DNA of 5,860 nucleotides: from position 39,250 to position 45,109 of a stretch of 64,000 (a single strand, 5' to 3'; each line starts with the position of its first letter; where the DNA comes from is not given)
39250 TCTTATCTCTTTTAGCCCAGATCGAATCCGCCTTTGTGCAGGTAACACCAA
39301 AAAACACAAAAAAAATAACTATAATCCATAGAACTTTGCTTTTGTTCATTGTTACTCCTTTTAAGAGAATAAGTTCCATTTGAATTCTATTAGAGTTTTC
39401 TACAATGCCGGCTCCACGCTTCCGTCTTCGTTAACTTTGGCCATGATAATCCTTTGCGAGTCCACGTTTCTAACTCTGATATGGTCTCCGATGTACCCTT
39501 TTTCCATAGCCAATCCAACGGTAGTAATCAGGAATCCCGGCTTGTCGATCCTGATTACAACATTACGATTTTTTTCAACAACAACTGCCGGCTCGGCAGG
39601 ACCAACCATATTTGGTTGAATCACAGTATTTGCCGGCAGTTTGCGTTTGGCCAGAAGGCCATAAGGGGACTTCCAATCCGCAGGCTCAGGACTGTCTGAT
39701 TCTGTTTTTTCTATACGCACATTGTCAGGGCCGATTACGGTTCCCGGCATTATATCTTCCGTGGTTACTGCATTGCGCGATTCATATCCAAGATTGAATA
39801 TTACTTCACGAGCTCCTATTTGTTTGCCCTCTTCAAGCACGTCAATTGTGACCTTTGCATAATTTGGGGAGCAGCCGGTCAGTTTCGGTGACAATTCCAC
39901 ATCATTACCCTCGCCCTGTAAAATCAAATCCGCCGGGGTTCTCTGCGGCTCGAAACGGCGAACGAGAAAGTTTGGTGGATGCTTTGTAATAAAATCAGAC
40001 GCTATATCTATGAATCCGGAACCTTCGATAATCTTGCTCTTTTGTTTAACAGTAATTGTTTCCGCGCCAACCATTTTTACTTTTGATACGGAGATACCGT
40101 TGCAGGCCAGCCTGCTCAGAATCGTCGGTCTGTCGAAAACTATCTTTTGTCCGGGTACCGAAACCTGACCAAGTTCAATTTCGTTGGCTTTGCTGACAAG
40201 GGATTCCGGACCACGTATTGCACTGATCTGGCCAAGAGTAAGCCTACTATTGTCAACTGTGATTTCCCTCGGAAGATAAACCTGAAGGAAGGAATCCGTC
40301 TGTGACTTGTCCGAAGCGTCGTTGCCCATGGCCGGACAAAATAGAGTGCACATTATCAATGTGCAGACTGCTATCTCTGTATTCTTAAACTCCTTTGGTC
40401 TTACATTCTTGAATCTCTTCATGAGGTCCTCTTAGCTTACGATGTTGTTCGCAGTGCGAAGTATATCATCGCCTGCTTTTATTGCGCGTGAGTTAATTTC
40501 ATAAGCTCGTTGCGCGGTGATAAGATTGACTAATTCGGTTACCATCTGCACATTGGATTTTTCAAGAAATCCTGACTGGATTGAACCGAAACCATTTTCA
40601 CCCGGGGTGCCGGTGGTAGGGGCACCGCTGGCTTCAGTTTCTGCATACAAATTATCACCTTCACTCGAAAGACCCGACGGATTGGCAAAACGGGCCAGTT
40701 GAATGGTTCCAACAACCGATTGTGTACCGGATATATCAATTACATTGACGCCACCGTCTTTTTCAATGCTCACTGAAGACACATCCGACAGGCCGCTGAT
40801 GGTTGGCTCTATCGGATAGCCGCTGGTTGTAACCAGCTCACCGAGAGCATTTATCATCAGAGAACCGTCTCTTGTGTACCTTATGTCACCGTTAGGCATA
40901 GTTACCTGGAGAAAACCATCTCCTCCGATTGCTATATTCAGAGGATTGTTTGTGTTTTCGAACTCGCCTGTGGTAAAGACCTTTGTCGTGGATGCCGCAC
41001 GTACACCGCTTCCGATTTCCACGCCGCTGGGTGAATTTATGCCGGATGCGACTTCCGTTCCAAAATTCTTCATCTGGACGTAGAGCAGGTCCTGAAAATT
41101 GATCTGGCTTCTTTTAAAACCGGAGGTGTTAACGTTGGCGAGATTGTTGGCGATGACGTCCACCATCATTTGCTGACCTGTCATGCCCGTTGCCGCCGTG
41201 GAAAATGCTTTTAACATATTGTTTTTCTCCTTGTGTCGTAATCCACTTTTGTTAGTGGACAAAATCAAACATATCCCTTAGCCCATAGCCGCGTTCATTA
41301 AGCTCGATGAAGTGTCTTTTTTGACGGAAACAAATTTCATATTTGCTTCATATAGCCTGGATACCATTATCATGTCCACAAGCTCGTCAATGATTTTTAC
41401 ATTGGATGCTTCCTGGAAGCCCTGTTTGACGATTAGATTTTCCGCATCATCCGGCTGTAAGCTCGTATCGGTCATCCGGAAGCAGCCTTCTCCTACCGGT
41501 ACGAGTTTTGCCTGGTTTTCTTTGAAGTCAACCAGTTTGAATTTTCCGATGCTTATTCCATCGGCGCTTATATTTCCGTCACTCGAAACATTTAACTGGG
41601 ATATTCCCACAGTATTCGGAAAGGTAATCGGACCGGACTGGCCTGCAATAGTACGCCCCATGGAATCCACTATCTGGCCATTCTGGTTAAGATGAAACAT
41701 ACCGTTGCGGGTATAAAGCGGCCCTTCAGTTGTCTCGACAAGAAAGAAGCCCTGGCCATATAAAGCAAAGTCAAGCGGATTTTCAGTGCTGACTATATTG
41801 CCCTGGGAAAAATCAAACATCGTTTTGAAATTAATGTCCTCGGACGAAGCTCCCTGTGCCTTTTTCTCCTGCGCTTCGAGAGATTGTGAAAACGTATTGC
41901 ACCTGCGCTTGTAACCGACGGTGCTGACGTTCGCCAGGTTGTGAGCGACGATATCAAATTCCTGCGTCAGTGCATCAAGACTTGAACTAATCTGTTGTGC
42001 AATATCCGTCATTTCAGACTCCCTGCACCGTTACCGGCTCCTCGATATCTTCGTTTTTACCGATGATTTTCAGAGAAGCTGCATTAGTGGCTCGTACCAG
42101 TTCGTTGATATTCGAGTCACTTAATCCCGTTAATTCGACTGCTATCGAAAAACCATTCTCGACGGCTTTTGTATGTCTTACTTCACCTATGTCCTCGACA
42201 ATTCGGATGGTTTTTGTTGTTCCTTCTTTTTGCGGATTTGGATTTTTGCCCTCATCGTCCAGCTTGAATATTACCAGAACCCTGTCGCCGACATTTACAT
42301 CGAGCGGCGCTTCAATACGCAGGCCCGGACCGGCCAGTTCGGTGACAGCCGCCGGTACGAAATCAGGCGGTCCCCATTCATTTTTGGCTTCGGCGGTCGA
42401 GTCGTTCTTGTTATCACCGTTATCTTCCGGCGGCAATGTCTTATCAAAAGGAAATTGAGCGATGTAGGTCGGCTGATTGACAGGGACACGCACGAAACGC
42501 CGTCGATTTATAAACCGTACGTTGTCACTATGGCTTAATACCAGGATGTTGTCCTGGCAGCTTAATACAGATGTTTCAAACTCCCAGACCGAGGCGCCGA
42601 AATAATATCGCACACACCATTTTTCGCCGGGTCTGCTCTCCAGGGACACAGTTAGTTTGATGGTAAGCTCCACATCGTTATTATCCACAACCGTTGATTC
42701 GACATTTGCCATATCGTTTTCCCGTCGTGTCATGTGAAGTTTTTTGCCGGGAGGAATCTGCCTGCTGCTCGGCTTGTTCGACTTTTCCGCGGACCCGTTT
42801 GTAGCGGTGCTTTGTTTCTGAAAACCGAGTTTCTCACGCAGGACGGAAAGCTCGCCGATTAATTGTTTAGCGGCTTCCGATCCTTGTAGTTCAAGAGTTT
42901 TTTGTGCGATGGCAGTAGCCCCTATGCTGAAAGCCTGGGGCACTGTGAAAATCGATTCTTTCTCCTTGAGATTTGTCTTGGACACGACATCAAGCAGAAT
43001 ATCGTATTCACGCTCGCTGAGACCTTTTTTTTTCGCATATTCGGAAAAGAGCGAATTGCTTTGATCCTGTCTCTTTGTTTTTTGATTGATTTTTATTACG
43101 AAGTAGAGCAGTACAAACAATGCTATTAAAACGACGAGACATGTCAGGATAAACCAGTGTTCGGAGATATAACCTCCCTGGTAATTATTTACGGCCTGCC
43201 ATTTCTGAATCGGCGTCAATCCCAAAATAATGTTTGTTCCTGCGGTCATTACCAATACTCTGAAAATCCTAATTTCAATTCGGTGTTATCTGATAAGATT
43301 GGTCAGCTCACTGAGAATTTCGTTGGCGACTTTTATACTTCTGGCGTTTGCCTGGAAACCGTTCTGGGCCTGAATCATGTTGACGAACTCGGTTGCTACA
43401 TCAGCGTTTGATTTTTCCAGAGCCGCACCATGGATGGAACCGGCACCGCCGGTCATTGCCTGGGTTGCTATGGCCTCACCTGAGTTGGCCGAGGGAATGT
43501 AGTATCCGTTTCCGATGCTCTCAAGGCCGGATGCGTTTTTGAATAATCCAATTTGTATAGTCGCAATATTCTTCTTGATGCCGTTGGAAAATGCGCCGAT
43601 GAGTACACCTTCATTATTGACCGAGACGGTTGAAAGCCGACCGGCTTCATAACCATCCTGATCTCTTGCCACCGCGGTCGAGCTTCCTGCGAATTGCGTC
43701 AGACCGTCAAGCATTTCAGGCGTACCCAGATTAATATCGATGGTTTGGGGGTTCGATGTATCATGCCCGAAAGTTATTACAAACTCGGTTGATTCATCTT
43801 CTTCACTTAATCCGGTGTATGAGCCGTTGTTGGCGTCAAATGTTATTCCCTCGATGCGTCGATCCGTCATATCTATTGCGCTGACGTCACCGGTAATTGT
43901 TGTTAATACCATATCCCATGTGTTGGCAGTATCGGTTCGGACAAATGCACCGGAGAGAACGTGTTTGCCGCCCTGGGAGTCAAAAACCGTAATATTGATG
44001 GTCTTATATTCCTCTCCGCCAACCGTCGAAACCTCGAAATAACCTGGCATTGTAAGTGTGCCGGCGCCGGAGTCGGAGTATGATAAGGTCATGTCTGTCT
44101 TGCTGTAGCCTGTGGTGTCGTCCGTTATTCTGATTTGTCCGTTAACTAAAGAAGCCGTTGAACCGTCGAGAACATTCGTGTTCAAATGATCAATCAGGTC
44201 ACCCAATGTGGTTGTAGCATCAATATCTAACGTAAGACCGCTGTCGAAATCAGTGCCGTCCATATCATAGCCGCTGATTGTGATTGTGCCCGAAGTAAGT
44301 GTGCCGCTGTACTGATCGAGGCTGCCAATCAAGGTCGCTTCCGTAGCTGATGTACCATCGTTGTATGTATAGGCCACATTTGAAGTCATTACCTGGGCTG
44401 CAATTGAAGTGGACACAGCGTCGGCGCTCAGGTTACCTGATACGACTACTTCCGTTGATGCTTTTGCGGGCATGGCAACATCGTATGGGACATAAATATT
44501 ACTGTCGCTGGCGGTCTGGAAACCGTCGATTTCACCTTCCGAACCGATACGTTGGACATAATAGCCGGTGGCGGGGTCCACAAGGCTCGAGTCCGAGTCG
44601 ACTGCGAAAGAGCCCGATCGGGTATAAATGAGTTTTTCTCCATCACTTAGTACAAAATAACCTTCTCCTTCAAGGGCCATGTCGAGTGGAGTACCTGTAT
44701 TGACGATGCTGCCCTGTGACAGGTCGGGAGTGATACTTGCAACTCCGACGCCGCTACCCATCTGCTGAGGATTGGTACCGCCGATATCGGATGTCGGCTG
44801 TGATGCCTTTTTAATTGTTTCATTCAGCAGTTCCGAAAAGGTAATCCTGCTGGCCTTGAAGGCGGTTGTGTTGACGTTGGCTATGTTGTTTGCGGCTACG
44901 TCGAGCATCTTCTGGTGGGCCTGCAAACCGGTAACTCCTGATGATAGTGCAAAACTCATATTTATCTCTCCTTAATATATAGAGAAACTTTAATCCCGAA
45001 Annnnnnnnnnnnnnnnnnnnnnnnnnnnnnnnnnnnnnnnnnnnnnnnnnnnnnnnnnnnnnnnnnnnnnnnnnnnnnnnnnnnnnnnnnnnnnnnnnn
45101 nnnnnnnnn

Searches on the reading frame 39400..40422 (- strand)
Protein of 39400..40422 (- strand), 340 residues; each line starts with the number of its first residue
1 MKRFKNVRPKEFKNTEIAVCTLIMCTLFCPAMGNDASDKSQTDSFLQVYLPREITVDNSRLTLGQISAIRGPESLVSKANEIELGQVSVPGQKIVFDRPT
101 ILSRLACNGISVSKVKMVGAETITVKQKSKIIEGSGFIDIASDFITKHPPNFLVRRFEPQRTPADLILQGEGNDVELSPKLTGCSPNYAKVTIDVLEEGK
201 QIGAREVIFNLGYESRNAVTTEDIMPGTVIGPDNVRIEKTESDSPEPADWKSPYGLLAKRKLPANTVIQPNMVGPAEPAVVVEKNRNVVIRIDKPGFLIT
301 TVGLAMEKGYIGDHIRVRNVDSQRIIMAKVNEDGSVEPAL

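Call 18: search_protein_families(library=pfam, proteins=[window:39400-40422:-], max_evalue=0.001)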
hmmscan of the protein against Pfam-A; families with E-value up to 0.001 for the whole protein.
window:39400-40422:- (340 aa): 2 families
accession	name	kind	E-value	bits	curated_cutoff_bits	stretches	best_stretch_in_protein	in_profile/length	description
PF13144.11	ChapFlgA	-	4e-22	79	23.8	1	218-337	4-121/122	Chaperone for flagella basal body P-ring formation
PF08666.17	SAF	-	2.8e-06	28.2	21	1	218-273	4-62/63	SAF domain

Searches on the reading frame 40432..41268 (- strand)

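Call 18: search_protein_families(library=pfam, proteins=[window:40432-41268:-], max_evalue=0.001)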
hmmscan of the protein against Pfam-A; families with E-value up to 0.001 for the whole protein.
window:40432-41268:- (278 aa): 3 families
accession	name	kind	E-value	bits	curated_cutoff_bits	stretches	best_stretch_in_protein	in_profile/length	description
PF06429.18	Flg_bbr_C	-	2.5e-20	72.2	23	1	231-276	1-46/46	Flagellar basal body rod FlgEFG protein C-terminal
PF22692.1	LlgE_F_G_D1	-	5.5e-20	71.7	27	1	113-176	1-64/64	Flagellar hook protein FlgE/F/G D1 domain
PF00460.25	Flg_bb_rod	-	6.1e-09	36.1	20.7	1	24-52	3-31/31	Flagella basal body rod protein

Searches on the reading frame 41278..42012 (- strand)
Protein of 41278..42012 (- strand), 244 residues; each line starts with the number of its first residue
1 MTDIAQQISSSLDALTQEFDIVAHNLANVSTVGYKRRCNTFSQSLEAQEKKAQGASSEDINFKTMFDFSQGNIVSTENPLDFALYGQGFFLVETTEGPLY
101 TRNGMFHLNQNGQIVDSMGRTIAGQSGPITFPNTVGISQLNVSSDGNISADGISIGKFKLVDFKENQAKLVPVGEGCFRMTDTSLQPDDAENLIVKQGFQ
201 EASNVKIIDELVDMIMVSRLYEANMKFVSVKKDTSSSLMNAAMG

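Call 18: search_protein_families(library=pfam, proteins=[window:41278-42012:-], max_evalue=0.001)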
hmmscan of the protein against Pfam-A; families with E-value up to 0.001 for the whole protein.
window:41278-42012:- (244 aa): 3 families
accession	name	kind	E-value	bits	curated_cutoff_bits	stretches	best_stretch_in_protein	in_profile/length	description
PF22692.1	LlgE_F_G_D1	-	8.8e-15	55.1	27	1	83-150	1-64/64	Flagellar hook protein FlgE/F/G D1 domain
PF06429.18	Flg_bbr_C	-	1.2e-12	47.5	23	1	196-240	1-45/46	Flagellar basal body rod FlgEFG protein C-terminal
PF00460.25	Flg_bb_rod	-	4.5e-05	23.8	20.7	1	11-35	7-31/31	Flagella basal body rod protein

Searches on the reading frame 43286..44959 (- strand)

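Call 18: search_protein_families(library=pfam, proteins=[window:43286-44959:-], max_evalue=0.001)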
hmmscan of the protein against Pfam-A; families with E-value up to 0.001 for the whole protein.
window:43286-44959:- (557 aa): 5 families
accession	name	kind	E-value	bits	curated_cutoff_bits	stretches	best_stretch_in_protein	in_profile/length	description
PF07559.19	FlgE_D2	-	5.5e-14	53.3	22.7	1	320-437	23-142/142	Flagellar basal body protein FlaE D2 domain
PF06429.18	Flg_bbr_C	-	1e-12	47.8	23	1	513-555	4-46/46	Flagellar basal body rod FlgEFG protein C-terminal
PF22692.1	LlgE_F_G_D1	-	8.5e-10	39.1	27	1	95-160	1-50/64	Flagellar hook protein FlgE/F/G D1 domain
PF00460.25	Flg_bb_rod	-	4.2e-08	33.4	20.7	1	7-35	3-31/31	Flagella basal body rod protein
PF07196.18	Flagellin_IN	-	0.00017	22.2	22.7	0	225-281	1-54/55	Flagellin hook IN motif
